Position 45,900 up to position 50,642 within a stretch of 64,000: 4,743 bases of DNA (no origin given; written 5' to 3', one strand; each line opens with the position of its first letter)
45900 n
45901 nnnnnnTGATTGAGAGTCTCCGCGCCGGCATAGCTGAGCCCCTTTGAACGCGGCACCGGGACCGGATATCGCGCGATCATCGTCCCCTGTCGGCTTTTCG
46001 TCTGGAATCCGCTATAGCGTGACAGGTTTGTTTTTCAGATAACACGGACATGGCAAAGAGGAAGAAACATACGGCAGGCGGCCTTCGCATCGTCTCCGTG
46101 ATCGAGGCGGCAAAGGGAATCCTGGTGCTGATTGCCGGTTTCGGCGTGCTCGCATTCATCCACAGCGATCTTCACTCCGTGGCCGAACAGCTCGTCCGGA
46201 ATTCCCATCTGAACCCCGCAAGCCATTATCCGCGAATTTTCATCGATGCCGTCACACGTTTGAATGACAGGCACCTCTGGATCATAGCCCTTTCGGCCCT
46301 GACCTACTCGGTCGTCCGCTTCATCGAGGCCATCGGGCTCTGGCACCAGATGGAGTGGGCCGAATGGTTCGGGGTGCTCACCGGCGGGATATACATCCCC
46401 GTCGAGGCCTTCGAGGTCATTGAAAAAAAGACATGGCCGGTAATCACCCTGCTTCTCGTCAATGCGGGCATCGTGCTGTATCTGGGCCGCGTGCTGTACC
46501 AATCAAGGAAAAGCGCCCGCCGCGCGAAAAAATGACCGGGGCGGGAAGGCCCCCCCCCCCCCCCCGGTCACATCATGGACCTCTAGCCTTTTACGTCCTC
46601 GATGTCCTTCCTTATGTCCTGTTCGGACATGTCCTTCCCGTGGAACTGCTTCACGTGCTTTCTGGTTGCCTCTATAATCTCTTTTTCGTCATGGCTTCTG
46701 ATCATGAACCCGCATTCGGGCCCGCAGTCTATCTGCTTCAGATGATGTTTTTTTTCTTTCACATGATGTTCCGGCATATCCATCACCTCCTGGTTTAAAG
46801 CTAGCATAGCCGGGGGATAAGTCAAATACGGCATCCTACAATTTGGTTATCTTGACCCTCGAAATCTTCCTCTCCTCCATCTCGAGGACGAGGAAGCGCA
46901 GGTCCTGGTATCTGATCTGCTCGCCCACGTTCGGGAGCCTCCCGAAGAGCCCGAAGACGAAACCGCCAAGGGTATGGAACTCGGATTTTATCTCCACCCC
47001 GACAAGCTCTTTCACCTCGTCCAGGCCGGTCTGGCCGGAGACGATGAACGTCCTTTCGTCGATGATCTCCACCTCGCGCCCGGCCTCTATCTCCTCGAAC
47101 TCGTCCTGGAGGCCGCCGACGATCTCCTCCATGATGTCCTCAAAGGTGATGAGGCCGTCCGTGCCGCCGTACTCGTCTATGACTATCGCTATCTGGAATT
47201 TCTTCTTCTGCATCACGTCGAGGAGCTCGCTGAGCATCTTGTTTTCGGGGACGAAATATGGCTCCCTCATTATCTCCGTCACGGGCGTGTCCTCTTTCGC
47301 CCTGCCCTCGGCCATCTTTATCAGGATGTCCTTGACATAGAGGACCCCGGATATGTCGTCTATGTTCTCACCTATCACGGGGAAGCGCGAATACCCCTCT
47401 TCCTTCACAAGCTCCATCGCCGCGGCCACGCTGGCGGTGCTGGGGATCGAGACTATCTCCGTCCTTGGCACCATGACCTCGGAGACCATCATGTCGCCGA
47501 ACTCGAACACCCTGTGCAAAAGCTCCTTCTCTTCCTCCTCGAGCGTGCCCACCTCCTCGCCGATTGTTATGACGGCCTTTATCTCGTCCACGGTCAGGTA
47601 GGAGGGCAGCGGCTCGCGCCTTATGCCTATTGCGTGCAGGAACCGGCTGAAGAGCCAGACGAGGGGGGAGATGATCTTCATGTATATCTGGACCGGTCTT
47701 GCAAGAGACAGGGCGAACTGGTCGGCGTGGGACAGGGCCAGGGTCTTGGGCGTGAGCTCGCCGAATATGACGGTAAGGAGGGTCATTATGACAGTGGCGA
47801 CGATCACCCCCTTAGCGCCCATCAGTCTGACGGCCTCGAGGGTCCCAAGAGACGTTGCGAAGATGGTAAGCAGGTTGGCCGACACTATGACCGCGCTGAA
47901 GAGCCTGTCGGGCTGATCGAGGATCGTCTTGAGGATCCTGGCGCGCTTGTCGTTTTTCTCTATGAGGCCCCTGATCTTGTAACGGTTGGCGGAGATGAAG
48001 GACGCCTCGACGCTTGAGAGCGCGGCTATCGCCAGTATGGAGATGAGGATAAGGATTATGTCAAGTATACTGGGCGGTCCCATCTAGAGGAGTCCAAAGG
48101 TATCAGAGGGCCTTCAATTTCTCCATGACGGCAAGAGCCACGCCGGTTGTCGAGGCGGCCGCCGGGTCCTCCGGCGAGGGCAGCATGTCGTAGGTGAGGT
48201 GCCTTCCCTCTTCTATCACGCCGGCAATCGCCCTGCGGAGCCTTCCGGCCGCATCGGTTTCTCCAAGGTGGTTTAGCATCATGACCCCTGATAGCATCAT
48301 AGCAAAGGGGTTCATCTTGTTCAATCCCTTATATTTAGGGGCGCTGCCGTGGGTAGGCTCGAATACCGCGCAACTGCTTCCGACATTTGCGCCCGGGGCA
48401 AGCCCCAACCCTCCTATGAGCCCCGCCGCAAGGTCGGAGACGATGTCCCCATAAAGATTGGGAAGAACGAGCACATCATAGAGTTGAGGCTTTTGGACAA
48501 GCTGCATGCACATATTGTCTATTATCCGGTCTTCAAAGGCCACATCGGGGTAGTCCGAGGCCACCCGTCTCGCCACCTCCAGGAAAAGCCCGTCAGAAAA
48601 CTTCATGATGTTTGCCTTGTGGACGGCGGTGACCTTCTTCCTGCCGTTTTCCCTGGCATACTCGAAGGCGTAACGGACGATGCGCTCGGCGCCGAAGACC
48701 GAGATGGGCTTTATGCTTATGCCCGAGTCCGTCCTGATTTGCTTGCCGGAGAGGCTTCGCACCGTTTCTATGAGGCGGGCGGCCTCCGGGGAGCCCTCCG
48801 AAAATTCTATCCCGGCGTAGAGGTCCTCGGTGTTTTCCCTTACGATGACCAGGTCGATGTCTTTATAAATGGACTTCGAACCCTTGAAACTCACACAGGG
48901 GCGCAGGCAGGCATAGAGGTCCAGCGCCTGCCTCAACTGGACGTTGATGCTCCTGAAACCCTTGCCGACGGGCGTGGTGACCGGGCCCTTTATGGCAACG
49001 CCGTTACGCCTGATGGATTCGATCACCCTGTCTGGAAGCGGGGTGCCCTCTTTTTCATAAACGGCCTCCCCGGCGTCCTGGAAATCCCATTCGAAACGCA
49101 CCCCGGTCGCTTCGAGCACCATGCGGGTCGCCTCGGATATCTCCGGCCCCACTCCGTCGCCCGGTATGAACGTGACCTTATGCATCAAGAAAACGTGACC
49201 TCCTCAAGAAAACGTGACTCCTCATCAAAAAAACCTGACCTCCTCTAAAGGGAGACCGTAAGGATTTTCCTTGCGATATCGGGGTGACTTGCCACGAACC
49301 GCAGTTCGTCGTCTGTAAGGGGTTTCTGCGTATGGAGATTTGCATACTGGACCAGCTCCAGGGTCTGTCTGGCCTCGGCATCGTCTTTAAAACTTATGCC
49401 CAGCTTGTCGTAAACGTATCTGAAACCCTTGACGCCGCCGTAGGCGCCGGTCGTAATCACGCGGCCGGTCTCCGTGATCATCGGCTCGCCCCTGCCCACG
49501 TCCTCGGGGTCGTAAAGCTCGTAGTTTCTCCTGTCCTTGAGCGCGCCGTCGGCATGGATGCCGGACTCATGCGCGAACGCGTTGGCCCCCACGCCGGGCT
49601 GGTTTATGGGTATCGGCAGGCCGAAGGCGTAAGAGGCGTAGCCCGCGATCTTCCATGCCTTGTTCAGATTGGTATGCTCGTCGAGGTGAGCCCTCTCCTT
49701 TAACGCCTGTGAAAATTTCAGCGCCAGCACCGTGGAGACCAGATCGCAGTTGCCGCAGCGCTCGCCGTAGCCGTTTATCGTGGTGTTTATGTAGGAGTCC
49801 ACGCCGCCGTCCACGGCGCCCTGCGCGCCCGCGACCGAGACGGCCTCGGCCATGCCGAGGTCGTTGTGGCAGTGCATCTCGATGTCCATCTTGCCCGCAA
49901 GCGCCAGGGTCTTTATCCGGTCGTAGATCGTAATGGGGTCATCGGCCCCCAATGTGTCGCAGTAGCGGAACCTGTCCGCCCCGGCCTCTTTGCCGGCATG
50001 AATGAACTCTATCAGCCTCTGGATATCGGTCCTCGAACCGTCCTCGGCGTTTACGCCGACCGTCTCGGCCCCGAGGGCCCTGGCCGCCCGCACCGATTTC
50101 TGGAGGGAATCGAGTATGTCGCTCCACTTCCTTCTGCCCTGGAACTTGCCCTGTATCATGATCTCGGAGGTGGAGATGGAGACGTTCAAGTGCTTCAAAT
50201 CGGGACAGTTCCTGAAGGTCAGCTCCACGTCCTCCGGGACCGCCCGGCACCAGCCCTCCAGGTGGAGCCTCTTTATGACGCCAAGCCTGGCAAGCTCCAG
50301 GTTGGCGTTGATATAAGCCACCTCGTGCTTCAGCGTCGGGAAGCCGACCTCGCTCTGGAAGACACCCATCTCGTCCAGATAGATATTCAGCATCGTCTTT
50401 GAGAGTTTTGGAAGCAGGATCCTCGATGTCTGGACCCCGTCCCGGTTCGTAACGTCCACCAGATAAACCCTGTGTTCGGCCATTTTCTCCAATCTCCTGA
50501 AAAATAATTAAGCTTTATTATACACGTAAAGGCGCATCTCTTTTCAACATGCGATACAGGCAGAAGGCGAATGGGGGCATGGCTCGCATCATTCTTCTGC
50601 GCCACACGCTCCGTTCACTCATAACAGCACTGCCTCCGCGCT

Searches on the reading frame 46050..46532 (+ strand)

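Call 24: search_protein_families(library=pfam, proteins=[window:46050-46532:+], max_evalue=0.00001)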
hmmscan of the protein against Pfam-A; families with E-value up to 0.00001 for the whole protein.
window:46050-46532:+ (161 aa): 1 family
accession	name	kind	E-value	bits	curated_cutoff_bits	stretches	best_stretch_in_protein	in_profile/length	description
PF09900.14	DUF2127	-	5.1e-43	147.1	24.3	1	11-147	1-138/140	Predicted membrane protein (DUF2127)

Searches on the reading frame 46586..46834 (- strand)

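Call 100: search_protein_families(library=pfam, proteins=[window:46586-46834:-], max_evalue=0.001)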
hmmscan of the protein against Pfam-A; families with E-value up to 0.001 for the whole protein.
window:46586-46834:- (83 aa): 1 family
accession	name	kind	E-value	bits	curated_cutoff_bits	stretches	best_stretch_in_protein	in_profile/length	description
PF06348.16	DUF1059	-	7.8e-07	29.7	21.1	1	36-76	8-48/56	Protein of unknown function (DUF1059)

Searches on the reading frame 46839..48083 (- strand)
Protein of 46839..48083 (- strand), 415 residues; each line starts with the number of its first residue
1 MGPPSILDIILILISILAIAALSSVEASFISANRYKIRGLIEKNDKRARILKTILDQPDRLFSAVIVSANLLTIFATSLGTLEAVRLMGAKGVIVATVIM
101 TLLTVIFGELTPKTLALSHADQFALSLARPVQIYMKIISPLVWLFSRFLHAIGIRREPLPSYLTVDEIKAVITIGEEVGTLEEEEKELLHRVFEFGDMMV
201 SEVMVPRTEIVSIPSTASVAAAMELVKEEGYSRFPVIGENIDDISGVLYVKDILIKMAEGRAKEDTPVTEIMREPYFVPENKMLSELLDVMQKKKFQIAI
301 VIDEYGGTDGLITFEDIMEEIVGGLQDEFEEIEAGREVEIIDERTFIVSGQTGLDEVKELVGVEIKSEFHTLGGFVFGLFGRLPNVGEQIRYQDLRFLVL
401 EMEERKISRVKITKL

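Call 24: search_protein_families(library=pfam, proteins=[window:46839-48083:-], max_evalue=0.00001)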
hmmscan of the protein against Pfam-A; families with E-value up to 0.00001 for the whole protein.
window:46839-48083:- (415 aa): 3 families
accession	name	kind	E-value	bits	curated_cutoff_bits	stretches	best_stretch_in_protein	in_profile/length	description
PF01595.25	CNNM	-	3.9e-42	144.4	28.4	1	10-185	1-181/181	Cyclin M transmembrane N-terminal domain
PF03471.22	CorC_HlyC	-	2.1e-22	79.4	27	1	341-414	3-79/81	Transporter associated domain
PF00571.33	CBS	-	1.6e-18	67.2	24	2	200-257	1-55/57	CBS domain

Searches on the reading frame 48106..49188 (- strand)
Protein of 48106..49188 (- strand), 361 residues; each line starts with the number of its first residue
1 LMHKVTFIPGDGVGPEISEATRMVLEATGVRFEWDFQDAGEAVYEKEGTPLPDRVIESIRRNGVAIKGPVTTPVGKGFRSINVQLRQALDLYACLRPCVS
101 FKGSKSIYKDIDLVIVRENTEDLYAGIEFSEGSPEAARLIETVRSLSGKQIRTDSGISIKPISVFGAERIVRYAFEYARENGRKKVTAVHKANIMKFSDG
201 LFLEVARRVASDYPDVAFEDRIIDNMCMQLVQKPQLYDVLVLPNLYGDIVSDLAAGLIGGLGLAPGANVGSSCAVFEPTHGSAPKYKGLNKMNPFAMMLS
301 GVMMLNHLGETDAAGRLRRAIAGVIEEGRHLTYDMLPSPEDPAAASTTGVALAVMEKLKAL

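Call 99: search_protein_families(library=pfam, proteins=[window:48106-49188:-], max_evalue=0.00001)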
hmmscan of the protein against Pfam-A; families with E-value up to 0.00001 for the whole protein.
window:48106-49188:- (361 aa): 1 family
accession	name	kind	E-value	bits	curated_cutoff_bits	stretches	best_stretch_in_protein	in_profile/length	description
PF00180.25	Iso_dh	-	7e-104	348.2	27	1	4-337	1-334/348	Isocitrate/isopropylmalate dehydrogenase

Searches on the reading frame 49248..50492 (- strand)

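Call 99: search_protein_families(library=pfam, proteins=[window:49248-50492:-], max_evalue=0.00001)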
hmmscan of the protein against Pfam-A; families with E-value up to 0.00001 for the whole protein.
window:49248-50492:- (415 aa): 2 families
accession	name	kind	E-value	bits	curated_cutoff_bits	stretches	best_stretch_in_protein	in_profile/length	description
PF00682.25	HMGL-like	-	1.2e-42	146.5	29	1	8-282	1-256/260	HMGL-like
PF22617.1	HCS_D2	-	2e-12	47.8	27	1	301-382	2-76/82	Homocitrate synthase post-HMGL domain-like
